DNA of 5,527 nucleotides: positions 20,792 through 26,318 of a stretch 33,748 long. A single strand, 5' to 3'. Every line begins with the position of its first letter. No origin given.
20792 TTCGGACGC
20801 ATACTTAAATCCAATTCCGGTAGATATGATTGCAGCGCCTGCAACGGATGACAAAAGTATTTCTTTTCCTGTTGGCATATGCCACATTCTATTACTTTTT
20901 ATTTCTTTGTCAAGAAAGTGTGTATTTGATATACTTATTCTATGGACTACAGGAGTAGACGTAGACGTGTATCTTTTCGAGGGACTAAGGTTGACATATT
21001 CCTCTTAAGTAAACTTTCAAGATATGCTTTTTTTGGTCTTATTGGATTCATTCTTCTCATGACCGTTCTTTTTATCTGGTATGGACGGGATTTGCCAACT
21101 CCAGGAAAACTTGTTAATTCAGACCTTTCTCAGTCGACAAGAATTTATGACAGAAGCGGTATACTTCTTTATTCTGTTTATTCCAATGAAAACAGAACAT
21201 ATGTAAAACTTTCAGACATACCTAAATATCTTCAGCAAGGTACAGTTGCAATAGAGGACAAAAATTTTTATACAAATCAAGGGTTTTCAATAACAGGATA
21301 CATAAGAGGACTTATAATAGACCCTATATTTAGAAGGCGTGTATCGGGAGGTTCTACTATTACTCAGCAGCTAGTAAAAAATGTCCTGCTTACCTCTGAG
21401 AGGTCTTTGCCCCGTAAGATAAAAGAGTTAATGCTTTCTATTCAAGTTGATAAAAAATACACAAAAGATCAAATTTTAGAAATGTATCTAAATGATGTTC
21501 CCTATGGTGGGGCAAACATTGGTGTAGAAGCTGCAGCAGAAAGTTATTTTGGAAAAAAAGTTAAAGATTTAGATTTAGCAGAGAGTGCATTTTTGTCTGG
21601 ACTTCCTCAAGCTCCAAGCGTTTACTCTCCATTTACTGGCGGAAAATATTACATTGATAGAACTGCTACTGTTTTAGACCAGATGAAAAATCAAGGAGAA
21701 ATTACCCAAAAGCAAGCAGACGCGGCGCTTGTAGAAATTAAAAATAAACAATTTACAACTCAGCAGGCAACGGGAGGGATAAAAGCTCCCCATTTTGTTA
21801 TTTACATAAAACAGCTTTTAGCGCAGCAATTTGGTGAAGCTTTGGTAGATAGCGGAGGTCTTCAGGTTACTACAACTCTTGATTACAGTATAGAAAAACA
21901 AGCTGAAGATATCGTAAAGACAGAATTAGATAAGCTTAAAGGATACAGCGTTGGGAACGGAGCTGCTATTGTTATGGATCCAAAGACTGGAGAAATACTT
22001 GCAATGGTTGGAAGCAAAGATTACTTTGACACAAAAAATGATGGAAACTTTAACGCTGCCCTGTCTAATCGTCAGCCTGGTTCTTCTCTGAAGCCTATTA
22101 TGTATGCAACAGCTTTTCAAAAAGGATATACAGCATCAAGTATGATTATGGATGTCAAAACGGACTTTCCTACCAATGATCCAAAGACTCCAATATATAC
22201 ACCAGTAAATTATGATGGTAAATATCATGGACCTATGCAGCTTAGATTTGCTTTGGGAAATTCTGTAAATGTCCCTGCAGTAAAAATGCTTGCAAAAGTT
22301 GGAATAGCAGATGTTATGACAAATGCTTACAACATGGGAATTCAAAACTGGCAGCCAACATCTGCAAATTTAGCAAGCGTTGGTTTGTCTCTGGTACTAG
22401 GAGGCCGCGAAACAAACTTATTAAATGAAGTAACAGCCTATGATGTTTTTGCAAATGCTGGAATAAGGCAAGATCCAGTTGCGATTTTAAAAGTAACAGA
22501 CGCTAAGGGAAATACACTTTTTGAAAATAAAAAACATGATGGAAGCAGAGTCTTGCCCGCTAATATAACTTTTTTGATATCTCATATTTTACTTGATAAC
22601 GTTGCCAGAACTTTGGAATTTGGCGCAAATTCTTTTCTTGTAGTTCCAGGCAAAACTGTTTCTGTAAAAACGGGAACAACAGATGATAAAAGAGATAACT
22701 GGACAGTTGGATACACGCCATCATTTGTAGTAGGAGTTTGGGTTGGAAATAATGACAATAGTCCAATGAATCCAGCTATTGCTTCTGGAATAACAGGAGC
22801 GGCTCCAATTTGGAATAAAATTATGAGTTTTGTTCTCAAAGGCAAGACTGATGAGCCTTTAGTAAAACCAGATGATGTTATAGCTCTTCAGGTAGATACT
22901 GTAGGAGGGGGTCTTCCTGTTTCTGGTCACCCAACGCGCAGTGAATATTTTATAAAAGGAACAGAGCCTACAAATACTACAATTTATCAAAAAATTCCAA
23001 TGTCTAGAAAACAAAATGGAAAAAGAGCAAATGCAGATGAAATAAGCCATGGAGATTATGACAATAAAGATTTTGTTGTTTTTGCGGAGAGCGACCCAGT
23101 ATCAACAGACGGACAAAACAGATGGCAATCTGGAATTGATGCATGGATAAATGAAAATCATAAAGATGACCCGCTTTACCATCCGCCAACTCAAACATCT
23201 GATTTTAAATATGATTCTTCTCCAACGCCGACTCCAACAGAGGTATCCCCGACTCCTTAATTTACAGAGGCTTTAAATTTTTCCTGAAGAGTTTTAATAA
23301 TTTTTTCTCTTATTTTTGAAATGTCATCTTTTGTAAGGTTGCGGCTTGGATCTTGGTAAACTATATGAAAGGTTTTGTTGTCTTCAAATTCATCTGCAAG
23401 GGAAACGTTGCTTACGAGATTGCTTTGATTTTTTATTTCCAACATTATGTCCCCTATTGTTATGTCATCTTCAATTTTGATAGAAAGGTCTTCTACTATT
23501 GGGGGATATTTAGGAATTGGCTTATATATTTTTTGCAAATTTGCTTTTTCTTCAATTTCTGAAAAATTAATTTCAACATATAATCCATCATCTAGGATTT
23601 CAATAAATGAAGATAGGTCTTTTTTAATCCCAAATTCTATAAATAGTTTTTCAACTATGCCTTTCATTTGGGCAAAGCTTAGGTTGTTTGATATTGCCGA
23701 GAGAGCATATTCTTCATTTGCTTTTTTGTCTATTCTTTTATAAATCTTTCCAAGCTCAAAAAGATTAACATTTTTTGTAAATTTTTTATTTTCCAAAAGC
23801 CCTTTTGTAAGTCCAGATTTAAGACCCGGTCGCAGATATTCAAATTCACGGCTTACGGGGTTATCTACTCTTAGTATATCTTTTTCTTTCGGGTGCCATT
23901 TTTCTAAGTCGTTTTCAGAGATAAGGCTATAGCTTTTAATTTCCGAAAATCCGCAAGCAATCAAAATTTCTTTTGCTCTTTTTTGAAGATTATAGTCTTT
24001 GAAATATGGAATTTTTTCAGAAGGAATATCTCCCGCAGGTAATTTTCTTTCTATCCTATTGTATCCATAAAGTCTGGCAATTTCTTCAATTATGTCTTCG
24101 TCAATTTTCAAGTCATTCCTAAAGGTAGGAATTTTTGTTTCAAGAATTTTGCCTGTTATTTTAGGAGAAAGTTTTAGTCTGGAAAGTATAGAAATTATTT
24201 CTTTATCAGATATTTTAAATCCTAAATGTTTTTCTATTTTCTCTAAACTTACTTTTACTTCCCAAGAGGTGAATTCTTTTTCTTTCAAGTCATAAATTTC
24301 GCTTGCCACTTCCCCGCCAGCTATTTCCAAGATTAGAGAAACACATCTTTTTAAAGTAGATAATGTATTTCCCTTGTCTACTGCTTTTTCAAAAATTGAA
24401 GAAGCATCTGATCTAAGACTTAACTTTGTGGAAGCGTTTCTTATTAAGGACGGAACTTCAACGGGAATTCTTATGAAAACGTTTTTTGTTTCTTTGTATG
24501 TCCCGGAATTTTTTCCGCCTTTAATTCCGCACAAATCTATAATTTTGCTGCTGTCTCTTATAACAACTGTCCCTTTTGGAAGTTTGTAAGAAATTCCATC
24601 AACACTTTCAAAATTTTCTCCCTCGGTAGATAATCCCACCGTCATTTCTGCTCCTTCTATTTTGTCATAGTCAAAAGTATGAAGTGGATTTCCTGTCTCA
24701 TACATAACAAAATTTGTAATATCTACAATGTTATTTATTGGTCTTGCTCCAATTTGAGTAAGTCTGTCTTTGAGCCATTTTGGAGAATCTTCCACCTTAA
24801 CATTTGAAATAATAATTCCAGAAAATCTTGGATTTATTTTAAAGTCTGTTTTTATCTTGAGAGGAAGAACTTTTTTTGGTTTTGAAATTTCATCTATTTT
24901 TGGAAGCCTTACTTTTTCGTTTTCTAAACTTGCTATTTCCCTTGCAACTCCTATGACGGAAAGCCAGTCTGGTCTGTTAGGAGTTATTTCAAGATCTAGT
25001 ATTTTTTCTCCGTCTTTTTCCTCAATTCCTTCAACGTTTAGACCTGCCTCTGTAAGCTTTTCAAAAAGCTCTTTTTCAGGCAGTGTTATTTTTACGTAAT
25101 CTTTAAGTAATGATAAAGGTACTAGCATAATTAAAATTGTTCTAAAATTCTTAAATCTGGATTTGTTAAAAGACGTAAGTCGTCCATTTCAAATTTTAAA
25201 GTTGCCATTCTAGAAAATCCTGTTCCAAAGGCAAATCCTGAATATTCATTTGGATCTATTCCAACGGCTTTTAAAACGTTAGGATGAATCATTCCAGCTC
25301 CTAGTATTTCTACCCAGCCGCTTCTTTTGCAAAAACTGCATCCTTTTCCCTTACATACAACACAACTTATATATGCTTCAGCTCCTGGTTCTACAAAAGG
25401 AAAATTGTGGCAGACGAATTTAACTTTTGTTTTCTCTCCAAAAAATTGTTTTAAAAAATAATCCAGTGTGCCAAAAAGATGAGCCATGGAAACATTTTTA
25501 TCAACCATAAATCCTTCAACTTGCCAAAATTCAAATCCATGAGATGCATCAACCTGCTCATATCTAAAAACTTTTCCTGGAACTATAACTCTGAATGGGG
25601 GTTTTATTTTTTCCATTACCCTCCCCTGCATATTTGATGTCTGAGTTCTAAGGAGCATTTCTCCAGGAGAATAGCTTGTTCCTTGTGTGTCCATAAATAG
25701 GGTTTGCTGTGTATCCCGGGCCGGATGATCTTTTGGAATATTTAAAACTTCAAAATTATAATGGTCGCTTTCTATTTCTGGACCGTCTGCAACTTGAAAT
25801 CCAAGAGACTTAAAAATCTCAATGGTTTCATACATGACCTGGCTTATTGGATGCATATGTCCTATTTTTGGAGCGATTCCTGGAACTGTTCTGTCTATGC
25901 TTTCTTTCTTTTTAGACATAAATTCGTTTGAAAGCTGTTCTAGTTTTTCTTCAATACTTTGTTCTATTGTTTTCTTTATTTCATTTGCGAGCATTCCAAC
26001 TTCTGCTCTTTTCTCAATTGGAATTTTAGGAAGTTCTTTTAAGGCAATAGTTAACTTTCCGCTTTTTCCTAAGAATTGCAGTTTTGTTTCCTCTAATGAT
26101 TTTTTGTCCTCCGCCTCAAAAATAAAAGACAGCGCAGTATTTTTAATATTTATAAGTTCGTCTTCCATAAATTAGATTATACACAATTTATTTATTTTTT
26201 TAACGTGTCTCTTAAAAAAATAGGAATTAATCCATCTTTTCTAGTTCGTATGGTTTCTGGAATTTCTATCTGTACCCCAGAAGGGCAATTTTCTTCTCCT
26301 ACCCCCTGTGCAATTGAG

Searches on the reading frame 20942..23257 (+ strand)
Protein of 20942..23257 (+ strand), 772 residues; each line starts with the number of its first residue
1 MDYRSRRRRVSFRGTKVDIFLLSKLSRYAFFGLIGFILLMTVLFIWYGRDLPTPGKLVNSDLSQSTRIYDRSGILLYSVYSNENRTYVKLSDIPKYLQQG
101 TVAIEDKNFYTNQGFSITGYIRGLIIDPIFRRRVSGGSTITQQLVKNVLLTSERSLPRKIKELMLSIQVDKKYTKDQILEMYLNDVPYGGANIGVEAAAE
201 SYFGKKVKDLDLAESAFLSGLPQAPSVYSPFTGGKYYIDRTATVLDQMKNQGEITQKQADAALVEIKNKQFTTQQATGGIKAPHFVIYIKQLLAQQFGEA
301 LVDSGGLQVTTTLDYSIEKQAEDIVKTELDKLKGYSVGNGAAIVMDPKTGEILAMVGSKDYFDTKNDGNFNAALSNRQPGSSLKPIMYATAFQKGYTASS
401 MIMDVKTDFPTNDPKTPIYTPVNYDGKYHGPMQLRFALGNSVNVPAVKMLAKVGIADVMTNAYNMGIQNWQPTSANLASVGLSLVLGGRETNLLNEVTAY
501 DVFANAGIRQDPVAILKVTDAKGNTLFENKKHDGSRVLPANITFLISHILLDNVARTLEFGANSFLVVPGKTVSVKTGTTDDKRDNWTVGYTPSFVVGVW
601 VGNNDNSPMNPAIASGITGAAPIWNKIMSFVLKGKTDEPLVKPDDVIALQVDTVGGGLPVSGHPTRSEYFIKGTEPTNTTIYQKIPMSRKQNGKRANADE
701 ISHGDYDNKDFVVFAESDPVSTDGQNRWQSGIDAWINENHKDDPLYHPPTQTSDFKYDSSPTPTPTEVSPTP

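Call 35: search_protein_families(library=pfam, proteins=[window:20942-23257:+], max_evalue=0.001)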
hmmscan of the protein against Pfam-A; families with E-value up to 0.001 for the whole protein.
window:20942-23257:+ (772 aa): 2 families
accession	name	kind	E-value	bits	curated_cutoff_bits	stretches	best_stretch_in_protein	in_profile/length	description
PF00912.28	Transgly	-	4.5e-58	196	27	1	77-249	6-178/178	Transglycosylase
PF00905.27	Transpeptidase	-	2.4e-24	86.5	22.1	1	340-628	1-298/299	Penicillin binding protein transpeptidase domain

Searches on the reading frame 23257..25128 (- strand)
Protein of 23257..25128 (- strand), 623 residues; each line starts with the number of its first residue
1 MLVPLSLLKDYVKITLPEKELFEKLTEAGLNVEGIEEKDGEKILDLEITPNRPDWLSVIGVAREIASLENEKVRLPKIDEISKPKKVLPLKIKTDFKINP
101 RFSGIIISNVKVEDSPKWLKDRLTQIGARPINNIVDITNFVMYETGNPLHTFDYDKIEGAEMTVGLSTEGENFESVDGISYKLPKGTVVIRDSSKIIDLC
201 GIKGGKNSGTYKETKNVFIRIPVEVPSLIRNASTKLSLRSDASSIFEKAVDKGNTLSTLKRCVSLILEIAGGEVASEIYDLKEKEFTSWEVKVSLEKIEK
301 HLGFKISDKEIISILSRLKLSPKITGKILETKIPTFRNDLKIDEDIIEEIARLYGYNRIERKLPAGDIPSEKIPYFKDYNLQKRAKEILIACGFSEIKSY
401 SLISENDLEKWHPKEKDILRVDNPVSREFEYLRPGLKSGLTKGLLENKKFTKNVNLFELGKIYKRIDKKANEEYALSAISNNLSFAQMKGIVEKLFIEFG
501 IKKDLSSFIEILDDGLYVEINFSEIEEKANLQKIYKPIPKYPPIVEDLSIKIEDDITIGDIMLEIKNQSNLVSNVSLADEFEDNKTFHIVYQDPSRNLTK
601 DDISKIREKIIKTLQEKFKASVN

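Call 35: search_protein_families(library=pfam, proteins=[window:23257-25128:-], max_evalue=0.001)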
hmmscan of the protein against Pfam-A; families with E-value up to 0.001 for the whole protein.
window:23257-25128:- (623 aa): 4 families
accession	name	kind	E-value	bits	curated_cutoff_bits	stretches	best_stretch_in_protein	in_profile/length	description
PF03483.22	B3_4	-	2.7e-54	183.9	29.3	1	99-271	2-174/174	B3/4 domain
PF03484.21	B5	-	1.5e-22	80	28.6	1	291-356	1-67/67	tRNA synthetase B5 domain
PF17759.6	tRNA_synthFbeta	-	3.1e-22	79.5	22.4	1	362-504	4-161/214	Phenylalanyl tRNA synthetase beta chain CLM domain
PF03147.19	FDX-ACB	-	2.6e-14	53.8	31.1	1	539-621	1-92/94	Ferredoxin-fold anticodon binding domain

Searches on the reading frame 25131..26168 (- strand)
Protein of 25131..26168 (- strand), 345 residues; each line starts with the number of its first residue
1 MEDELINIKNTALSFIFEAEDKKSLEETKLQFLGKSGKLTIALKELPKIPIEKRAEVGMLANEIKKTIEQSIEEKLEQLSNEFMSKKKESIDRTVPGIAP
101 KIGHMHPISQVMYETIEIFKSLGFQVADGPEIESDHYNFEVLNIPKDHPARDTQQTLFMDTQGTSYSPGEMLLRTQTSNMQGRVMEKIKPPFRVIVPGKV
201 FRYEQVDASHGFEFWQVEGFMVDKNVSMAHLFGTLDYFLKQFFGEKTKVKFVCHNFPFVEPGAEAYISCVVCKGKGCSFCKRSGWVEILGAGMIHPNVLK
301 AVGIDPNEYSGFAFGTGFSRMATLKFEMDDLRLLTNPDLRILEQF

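Call 35: search_protein_families(library=pfam, proteins=[window:25131-26168:-], max_evalue=0.001)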
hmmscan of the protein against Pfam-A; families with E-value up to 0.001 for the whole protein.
window:25131-26168:- (345 aa): 2 families
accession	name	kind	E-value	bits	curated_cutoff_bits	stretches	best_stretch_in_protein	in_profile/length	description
PF01409.25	tRNA-synt_2d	-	2.9e-87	292.7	19.8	1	91-345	2-246/246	tRNA synthetases class II core domain (F)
PF02912.23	Phe_tRNA-synt_N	-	9.1e-17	61.2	22.3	1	21-84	2-65/69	Aminoacyl tRNA synthetase class II, N-terminal domain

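Call 69: find_homologous_proteins(query=window:25131-26165:-, max_evalue=1e-40)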
Query window:25131-26165:- (344 aa): 7996 proteins with E <= 1e-40 among 8000 candidates; the best 120 are listed.
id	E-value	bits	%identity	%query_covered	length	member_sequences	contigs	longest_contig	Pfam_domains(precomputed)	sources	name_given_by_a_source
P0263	1.8e-230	782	100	100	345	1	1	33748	PF01409.26,PF02912.24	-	-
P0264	1.8e-208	709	87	100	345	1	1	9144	PF01409.26,PF02912.24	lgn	-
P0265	1.5e-207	706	89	100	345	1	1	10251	PF01409.26,PF02912.24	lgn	-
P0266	1.9e-206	703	87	100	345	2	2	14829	PF01409.26,PF02912.24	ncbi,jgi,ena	-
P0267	2.1e-206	703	89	100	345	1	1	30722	PF01409.26,PF02912.24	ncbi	-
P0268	8.9e-203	691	85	100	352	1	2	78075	PF01409.26,PF02912.24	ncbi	-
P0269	1.5e-201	687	85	100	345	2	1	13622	PF01409.26,PF02912.24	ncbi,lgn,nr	ncbi:MAG: phenylalanine--tRNA ligase subunit alpha [Candidatus Levybacteria bacterium]|nr:phenylalan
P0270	2.8e-199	679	85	100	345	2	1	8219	PF01409.26,PF02912.24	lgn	-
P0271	2.8e-199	679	84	100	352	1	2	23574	PF01409.26,PF02912.24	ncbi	-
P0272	1.8e-192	657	83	100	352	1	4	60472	PF01409.26,PF02912.24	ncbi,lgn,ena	-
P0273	1.9e-191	653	81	100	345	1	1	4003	PF01409.26,PF02912.24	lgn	-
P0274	1.4e-182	624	76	100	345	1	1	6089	PF01409.26,PF02912.24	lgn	-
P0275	7.7e-177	605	73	100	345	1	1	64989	PF01409.26,PF02912.24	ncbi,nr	ncbi:MAG: phenylalanine--tRNA ligase subunit alpha [Patescibacteria group bacterium]|nr:phenylalanin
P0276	5.7e-175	599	74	99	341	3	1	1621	PF01409.26,PF02912.24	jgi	-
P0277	1.4e-174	598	72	100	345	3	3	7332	PF01409.26,PF02912.24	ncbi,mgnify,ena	ncbi:MAG: phenylalanine--tRNA ligase subunit alpha [Patescibacteria group bacterium]|mgnify:CR=1 FL=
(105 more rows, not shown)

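Call 71: find_encoding_contigs(protein=P0268, flank=10000, max_places=1)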
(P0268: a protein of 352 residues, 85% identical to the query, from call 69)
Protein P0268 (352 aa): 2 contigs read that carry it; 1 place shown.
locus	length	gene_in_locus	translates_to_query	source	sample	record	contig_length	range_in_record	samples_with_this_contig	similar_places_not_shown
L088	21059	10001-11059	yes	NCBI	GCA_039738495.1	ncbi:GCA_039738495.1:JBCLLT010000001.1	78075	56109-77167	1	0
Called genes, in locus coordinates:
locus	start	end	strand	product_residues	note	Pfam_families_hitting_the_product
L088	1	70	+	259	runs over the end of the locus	PF00248:Aldo_ket_red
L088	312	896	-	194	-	-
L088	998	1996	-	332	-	PF06790:UPF0259 (weak)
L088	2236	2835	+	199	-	-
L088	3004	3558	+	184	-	-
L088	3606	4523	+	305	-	PF05697:Trigger_N, PF05698:Trigger_C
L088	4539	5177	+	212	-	PF18904:DUF5660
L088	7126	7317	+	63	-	PF18910:DUF5665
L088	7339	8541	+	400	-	PF00587:tRNA-synt_2b, PF03129:HGTP_anticodon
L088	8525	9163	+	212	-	PF05198:IF3_N, PF00707:IF3_C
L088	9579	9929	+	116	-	PF00453:Ribosomal_L20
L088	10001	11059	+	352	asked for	PF02912:Phe_tRNA-synt_N, PF01409:tRNA-synt_2d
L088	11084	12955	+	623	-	PF03483:B3_4, PF03484:B5, PF17759:tRNA_synthFbeta, PF03147:FDX-ACB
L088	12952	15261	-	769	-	PF00912:Transgly, PF00905:Transpeptidase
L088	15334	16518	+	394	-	PF00579:tRNA-synt_1b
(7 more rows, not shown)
